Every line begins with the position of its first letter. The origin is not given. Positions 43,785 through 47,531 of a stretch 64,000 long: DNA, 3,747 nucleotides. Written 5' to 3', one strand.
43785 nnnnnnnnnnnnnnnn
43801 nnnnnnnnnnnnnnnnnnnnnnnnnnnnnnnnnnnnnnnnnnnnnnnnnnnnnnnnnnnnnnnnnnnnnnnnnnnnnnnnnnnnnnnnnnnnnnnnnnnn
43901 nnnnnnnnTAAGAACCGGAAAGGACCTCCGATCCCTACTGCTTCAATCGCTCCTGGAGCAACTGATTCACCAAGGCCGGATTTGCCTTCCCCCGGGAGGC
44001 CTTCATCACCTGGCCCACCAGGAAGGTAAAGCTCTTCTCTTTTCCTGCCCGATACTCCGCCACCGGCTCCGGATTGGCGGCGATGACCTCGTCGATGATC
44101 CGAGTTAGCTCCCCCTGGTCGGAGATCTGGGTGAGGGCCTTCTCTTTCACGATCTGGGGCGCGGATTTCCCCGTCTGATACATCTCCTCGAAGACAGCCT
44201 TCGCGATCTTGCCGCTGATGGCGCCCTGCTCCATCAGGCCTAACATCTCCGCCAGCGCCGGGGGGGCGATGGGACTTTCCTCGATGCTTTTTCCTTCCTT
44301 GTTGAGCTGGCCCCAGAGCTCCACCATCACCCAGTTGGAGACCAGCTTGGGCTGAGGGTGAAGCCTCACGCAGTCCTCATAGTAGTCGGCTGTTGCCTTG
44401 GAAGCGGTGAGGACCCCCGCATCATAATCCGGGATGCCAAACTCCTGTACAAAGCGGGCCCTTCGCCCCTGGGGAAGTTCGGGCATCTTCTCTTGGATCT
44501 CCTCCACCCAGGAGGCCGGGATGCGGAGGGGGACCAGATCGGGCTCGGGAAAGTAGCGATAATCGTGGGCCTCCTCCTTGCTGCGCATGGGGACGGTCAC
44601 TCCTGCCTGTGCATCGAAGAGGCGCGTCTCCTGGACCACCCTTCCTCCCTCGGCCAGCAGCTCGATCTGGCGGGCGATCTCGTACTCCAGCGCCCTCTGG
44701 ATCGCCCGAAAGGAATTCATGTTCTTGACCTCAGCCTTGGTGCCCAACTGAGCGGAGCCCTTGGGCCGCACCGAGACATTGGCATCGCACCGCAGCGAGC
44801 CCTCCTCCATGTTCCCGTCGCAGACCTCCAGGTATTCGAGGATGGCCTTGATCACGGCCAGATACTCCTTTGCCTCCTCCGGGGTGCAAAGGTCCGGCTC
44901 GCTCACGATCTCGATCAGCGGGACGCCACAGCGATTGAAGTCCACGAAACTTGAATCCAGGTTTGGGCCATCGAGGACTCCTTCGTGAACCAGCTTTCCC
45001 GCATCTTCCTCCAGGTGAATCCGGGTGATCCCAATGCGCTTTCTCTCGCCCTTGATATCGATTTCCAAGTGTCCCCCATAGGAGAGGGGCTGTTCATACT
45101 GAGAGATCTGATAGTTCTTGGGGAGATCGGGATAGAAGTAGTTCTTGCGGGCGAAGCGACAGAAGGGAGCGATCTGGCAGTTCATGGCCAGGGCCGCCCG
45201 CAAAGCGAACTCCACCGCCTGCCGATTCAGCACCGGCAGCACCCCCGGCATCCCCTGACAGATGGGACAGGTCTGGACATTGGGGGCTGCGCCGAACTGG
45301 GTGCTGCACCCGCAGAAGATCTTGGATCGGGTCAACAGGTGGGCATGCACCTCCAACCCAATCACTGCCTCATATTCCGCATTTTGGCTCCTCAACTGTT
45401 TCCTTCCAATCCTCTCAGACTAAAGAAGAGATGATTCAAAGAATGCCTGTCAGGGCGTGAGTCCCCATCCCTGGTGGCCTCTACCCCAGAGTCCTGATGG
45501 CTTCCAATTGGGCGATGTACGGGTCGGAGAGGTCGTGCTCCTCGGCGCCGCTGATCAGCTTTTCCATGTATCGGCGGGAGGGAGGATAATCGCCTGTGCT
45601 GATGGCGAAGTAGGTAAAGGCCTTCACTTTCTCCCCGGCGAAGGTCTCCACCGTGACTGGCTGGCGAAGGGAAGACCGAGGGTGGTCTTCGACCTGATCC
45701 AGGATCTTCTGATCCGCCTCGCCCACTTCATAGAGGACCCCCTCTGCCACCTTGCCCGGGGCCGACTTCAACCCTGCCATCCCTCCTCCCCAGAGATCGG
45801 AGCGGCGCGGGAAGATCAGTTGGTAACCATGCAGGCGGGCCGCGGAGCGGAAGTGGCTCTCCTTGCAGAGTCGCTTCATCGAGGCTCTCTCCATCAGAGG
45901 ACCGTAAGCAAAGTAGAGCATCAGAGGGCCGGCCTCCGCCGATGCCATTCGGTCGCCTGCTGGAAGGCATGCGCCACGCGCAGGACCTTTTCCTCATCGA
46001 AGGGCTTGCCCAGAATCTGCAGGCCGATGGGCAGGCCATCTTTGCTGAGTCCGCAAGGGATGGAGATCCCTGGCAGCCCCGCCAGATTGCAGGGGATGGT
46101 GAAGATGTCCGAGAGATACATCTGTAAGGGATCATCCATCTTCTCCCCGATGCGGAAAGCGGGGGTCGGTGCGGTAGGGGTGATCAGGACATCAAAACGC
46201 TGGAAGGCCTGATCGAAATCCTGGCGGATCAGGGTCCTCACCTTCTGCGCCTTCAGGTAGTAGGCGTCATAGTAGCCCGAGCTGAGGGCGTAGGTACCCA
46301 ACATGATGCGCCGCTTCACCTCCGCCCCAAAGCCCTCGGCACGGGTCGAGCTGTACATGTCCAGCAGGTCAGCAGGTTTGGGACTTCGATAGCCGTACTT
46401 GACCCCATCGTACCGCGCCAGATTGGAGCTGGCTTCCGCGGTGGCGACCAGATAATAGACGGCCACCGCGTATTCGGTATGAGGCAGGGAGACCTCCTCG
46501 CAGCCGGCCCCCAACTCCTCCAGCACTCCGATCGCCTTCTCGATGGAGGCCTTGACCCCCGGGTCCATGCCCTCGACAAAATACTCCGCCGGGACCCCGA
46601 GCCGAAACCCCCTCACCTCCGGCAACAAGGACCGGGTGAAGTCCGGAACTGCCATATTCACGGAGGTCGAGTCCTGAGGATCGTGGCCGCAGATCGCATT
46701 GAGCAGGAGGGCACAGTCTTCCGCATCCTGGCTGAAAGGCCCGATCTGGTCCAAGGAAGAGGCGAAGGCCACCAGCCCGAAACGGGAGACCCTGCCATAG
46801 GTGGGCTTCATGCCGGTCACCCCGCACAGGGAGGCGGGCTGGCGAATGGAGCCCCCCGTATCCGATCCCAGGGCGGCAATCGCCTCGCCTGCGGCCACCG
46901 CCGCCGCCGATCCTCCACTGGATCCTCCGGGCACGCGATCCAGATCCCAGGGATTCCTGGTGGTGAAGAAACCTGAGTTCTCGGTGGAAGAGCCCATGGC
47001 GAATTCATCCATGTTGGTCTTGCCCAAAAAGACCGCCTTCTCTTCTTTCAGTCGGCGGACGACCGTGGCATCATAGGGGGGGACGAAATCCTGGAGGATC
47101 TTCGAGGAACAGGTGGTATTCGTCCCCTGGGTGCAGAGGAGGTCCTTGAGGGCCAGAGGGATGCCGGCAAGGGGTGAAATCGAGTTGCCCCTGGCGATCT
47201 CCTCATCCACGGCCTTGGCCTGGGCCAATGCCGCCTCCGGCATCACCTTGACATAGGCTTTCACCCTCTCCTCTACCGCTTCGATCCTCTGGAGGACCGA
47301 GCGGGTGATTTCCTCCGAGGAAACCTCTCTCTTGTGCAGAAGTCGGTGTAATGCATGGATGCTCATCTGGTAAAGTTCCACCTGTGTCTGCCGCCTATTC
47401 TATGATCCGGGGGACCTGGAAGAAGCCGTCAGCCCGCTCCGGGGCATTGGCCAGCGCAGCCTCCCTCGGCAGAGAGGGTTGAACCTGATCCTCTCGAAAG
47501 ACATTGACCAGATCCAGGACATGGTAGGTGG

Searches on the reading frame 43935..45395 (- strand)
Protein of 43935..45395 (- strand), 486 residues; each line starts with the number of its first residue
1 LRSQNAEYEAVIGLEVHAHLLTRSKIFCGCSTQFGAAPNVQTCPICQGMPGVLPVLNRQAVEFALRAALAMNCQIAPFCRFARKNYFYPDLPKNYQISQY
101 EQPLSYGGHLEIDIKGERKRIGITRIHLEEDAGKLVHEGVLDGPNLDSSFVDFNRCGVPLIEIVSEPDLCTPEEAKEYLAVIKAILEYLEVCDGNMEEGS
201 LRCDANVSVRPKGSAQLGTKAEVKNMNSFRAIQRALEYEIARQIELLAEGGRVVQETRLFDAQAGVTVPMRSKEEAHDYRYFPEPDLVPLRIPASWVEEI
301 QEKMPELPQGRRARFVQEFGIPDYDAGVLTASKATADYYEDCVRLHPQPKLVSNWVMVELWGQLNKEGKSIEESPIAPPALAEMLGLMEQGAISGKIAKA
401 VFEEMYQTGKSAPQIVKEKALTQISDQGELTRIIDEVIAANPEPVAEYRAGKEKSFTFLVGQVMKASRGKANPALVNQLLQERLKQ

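Call 19: search_protein_families(library=pfam, proteins=[window:43935-45395:-], max_evalue=0.00001)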
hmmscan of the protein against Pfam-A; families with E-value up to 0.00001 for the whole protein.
window:43935-45395:- (486 aa): 2 families
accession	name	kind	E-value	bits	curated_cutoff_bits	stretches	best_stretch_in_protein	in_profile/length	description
PF02934.20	GatB_N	-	6.1e-124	413.1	23.4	1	11-298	2-277/277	GatB/GatE catalytic domain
PF02637.23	GatB_Yqey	-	7.5e-55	185.3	27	1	337-484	1-148/148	GatB domain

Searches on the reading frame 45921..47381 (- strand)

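Call 19: search_protein_families(library=pfam, proteins=[window:45921-47381:-], max_evalue=0.00001)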
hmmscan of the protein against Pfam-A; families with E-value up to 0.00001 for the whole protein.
window:45921-47381:- (486 aa): 1 family
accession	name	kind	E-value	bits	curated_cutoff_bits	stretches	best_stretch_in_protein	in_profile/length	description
PF01425.27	Amidase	-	1.1e-170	569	27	1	24-467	1-445/445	Amidase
